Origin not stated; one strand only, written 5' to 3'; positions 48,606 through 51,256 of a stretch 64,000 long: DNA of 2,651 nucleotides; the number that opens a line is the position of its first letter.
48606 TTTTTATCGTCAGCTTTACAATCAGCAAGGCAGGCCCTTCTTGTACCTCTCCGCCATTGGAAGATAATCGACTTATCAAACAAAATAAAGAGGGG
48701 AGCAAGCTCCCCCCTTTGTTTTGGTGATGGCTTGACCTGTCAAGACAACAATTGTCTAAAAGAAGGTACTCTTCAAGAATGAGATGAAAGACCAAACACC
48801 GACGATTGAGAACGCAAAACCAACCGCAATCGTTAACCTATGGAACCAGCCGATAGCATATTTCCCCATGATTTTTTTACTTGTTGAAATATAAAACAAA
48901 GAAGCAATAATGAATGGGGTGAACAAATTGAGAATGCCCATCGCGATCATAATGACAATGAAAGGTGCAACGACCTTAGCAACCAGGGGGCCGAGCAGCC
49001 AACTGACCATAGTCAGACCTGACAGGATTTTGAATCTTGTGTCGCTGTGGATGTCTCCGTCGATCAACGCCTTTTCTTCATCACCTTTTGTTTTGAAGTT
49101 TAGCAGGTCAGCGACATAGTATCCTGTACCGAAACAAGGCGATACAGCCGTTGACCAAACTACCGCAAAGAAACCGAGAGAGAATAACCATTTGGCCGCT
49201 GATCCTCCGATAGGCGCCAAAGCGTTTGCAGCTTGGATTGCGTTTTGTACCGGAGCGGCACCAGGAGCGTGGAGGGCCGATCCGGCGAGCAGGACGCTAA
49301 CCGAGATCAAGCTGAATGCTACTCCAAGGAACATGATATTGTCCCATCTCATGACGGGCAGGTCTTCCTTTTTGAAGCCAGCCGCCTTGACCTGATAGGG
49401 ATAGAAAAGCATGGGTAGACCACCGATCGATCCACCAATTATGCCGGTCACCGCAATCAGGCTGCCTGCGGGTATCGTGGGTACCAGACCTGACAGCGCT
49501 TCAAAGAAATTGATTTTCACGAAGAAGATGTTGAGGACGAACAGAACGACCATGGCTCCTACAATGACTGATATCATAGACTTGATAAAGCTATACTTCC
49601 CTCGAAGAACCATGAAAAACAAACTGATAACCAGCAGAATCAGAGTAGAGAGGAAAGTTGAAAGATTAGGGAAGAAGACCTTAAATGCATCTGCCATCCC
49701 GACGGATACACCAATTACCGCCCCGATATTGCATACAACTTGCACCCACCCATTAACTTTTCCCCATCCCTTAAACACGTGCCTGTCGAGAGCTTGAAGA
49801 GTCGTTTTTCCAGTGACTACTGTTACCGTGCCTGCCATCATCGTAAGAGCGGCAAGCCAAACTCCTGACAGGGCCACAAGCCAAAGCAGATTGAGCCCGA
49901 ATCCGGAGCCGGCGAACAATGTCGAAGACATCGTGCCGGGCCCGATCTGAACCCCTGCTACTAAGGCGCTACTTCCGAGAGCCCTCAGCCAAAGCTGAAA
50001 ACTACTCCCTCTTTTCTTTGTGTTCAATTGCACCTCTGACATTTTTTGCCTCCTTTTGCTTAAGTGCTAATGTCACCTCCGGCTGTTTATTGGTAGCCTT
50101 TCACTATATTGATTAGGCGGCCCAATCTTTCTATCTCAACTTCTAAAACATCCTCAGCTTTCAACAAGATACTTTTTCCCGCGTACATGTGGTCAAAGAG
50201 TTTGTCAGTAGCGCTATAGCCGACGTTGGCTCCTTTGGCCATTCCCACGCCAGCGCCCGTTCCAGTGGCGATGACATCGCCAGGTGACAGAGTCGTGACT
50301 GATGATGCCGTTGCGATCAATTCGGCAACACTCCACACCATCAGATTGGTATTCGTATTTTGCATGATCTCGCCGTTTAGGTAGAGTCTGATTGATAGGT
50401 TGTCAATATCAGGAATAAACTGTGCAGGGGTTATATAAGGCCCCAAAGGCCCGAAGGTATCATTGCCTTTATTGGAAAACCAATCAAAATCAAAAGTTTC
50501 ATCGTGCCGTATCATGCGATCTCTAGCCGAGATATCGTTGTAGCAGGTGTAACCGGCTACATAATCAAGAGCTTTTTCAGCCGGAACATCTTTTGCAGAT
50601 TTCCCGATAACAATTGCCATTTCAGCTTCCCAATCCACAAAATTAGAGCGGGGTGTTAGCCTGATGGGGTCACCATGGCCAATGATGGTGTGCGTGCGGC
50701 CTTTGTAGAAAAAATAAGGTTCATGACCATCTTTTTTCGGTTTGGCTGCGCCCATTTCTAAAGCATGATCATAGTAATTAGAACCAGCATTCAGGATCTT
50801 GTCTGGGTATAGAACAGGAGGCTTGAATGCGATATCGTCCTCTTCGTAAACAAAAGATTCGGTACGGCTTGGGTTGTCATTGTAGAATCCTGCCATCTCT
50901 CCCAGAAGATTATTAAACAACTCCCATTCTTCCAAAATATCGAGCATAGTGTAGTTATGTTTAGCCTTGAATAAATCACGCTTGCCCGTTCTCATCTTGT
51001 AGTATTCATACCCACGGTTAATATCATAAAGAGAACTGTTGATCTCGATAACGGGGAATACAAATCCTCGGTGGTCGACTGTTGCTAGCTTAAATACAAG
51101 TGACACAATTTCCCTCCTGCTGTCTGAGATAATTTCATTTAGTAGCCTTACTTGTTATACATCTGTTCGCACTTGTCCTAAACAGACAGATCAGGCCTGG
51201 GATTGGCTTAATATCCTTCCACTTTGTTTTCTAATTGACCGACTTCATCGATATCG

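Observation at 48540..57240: Low-GC island with a molybdenum hydroxylase module inserted directly upstream of the str operon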

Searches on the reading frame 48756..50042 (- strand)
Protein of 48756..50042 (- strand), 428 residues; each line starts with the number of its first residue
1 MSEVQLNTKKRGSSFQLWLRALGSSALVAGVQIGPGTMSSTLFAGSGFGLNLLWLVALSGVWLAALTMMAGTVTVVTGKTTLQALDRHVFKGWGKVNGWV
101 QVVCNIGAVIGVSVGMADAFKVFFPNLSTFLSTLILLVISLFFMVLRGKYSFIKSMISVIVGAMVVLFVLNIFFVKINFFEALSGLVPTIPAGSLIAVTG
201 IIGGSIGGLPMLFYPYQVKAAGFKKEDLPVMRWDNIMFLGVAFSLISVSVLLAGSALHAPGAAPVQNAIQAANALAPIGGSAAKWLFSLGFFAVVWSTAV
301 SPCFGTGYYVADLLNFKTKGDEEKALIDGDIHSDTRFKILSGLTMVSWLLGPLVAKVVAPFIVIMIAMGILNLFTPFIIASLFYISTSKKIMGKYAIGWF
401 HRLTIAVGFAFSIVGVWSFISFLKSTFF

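Call 5: search_protein_families(library=pfam, proteins=[window:48756-50042:-])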
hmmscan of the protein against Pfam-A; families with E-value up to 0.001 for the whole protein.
window:48756-50042:- (428 aa): 1 family
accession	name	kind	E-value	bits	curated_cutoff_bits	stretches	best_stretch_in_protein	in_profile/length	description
PF01566.24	Nramp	-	7.6e-46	157.2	29.8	1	40-398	3-356/357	Natural resistance-associated macrophage protein-like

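Call 6: search_protein_families(library=ncbifam, proteins=[window:48756-50042:-])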
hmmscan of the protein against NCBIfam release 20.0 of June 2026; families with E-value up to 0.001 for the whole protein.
window:48756-50042:- (428 aa): 3 families
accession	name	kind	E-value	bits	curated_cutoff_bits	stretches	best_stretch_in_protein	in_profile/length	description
NF001923.0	PRK00701.1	subfamily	1.6e-18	66.6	430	1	4-408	19-421/439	Mn(2+) uptake NRAMP transporter MntH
NF037982.1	Nramp_1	equivalog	7.4e-18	64.9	50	2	23-223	1-205/404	Nramp family divalent metal transporter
TIGR01197.1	nramp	subfamily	2e-07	30.6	272.5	1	20-203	5-192/390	metal ion transporter, metal ion (Mn2+/Fe2+) transporter (Nramp) family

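Call 25: search_solved_structures(query=window:48756-50042:-, show_alignments=2, max_evalue=0.01)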
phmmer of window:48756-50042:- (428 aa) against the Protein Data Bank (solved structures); distinct sequences matched with E-value up to 0.01: 11.
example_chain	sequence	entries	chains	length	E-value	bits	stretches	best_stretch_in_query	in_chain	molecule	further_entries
10ky_A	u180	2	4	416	3.3e-14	56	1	20-400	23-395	Divalent metal cation transporter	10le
7qia_A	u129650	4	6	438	1.1e-11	47.6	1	4-405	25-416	Divalent metal cation transporter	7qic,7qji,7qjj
5m8a_A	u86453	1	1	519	7.7e-05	25.1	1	12-191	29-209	Divalent metal cation transporter MntH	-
6tl2_A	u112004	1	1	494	0.0001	24.7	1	12-191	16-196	Divalent metal cation transporter MntH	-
5m95_A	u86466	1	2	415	0.00013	24.4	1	32-215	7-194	Divalent metal cation transporter MntH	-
5m87_A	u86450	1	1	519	0.00013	24.3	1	12-191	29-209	Divalent metal cation transporter MntH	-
5m8k_A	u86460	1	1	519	0.00014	24.2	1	12-191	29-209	Divalent metal cation transporter MntH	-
7phq_B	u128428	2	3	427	0.00019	23.8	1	32-213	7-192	Divalent metal cation transporter MntH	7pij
5m8j_A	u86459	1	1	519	0.00019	23.8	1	12-191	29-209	Divalent metal cation transporter MntH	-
9f6p_A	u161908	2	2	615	0.00027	23.3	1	16-272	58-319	Natural resistance-associated macrophage protein 1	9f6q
5m94_A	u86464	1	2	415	0.0037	19.6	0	32-222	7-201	Divalent metal cation transporter MntH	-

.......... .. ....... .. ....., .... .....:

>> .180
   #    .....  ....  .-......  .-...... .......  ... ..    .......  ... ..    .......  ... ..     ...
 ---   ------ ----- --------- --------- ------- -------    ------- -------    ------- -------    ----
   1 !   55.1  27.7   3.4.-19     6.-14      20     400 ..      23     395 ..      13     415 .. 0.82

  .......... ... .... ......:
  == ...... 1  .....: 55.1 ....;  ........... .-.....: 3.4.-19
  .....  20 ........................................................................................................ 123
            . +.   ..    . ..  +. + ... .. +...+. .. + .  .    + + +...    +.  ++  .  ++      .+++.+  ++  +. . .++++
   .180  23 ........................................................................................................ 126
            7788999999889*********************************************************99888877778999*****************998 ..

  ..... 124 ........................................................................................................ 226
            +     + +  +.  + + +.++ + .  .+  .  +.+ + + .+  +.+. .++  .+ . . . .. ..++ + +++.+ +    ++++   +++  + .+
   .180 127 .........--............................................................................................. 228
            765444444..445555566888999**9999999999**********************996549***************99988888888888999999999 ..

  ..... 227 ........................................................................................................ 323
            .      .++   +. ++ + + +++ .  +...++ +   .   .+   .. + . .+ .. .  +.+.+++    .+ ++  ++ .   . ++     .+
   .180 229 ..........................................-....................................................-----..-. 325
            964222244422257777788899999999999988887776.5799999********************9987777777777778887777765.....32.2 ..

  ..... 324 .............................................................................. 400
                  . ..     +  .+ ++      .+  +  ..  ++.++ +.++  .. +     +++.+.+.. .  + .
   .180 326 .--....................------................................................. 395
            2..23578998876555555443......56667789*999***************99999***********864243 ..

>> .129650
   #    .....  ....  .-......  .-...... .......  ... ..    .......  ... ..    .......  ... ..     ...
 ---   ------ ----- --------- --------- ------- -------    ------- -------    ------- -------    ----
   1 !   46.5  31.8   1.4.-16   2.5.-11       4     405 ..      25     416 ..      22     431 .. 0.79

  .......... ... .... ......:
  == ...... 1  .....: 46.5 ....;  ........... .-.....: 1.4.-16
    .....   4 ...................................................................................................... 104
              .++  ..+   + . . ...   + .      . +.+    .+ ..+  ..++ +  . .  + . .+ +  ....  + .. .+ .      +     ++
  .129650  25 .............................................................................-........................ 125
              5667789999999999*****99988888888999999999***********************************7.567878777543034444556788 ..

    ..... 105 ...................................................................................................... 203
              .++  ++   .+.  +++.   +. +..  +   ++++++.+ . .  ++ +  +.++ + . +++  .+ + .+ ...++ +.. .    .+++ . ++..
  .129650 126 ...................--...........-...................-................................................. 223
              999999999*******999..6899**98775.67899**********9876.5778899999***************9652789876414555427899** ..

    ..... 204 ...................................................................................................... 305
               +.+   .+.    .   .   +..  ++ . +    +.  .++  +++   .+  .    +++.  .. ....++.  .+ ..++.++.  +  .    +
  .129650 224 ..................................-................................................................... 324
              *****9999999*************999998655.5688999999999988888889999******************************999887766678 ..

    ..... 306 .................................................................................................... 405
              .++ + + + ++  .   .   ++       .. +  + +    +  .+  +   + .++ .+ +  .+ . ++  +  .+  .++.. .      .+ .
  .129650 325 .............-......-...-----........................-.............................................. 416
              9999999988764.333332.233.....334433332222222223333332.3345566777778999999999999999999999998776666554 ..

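Call 48: find_homologous_proteins(query=window:48756-50042:-)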
Query window:48756-50042:- (428 aa): 10 proteins with E <= 0.001 among 8000 candidates.
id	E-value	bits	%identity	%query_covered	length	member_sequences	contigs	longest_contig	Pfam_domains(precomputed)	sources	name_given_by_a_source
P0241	1.3e-184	632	69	98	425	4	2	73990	PF01566.26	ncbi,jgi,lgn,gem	-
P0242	3.6e-136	473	51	98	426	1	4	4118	PF01566.26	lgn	-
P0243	2.1e-17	81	26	93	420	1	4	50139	PF01566.26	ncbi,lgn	-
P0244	8.9e-14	69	24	87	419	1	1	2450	PF01566.26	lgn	-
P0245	4.6e-12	64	26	91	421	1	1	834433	PF01566.26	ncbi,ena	-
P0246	1.8e-10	59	24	89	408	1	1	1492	PF01566.26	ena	-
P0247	1.9e-9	55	26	87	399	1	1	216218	PF01566.26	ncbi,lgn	-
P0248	3.9e-8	51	26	90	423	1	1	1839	PF01566.26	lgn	-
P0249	4.7e-8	51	26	90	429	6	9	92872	PF01566.26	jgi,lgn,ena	-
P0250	7.7e-5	40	23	96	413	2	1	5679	PF01566.26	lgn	-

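Call 50: find_encoding_contigs(protein=P0242, flank=10000, max_places=4)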
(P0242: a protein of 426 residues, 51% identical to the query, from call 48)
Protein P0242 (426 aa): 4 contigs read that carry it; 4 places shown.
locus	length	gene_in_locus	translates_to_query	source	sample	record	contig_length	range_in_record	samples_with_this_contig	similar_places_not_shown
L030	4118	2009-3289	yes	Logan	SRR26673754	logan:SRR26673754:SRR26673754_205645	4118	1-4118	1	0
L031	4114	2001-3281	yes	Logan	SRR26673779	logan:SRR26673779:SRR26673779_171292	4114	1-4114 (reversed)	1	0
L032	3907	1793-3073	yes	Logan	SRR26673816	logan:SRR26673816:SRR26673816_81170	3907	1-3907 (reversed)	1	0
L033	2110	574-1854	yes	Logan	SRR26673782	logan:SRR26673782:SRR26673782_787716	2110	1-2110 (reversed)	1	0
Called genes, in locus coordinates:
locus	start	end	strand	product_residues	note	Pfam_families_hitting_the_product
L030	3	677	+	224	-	?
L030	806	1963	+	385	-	PF00155:Aminotran_1_2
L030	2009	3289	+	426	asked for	PF01566:Nramp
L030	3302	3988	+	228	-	PF01566:Nramp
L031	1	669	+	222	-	?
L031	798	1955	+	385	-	PF00155:Aminotran_1_2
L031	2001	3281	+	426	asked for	PF01566:Nramp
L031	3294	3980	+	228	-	PF01566:Nramp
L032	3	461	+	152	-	?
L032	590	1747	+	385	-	PF00155:Aminotran_1_2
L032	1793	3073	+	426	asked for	PF01566:Nramp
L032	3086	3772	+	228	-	PF01566:Nramp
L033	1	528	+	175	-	?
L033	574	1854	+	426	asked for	PF01566:Nramp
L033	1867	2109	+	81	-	?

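Call 55: search_protein_representatives(protein=window:48756-50042:-)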
Query: 428 residues. Proteins with E-value up to 0.001 (for the whole library): 737; up to 1e-10: 136; up to 1e-30: 9. The best 150 are listed.
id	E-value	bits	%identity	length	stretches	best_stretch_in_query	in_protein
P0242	1.2e-136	472.5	51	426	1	13-427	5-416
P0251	3.2e-135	467.8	100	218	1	211-428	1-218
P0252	2.1e-53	198.3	33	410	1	20-423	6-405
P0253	7.0e-53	196.6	34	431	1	14-412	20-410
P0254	1.6e-52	195.4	32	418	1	13-423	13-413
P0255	5.0e-52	193.8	52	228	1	11-189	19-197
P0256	1.4e-35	139.6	28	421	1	22-418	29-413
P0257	9.8e-35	136.8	31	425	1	22-419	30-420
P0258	3.1e-31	125.3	32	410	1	18-420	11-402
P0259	3.2e-29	118.6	29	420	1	16-420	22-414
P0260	1.3e-27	113.3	31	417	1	14-404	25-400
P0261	2.1e-27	112.6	29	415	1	10-408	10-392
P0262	8.6e-27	110.6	31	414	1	1-404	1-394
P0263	1.2e-26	110.2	38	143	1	285-425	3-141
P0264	3.5e-26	108.7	32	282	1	122-397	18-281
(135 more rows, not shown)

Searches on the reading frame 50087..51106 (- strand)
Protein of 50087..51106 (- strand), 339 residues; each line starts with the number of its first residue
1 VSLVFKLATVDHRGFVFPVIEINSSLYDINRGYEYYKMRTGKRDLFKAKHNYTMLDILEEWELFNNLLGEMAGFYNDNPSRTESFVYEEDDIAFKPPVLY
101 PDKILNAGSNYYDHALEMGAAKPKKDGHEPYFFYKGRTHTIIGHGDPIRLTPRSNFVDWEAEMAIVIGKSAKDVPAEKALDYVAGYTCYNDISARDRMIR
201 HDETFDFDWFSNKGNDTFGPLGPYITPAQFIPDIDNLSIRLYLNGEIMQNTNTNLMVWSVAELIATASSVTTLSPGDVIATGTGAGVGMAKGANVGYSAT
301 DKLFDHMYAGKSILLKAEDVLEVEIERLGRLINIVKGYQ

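Call 5: search_protein_families(library=pfam, proteins=[window:50087-51106:-])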
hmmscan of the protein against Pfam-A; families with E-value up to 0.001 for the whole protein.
window:50087-51106:- (339 aa): 1 family
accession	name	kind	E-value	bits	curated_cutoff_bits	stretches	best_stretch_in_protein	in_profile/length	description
PF01557.24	FAA_hydrolase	-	1.1e-62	211.9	23.9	1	103-335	1-213/214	Fumarylacetoacetate (FAA) hydrolase C-terminal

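Call 6: search_protein_families(library=ncbifam, proteins=[window:50087-51106:-])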
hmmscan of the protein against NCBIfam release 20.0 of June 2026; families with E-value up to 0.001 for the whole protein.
window:50087-51106:- (339 aa): 7 families
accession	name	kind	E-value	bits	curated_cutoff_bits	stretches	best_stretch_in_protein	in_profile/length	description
TIGR02303.1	HpaG-C-term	equivalog_domain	7.8e-48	163.1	276.4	1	84-291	26-223/245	4-hydroxyphenylacetate degradation bifunctional isomerase/decarboxylase, C-terminal subunit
NF053535.1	DhyDRhmHlse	equivalog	4.9e-44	150.7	500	1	90-297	59-257/284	2,4-didehydro-3-deoxy-L-rhamnonate hydrolase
NF011750.0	PRK15203.1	equivalog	2.5e-31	108.9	811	1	102-287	223-399/429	4-hydroxyphenylacetate degradation bifunctional isomerase/decarboxylase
NF009399.0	PRK12764.1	equivalog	6.3e-28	98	444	1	102-293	22-202/501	fumarylacetoacetate hydrolase family protein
TIGR02305.1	HpaG-N-term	equivalog_domain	8.6e-28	97.2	228.65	1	105-285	8-180/205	4-hydroxyphenylacetate degradation bifunctional isomerase/decarboxylase, N-terminal subunit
NF007967.0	PRK10691.1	equivalog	3e-26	92.1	201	1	102-291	17-200/219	fumarylacetoacetate hydrolase family protein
TIGR01266.1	fum_ac_acetase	equivalog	4.3e-06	25.9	375.3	0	155-196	195-239/420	fumarylacetoacetase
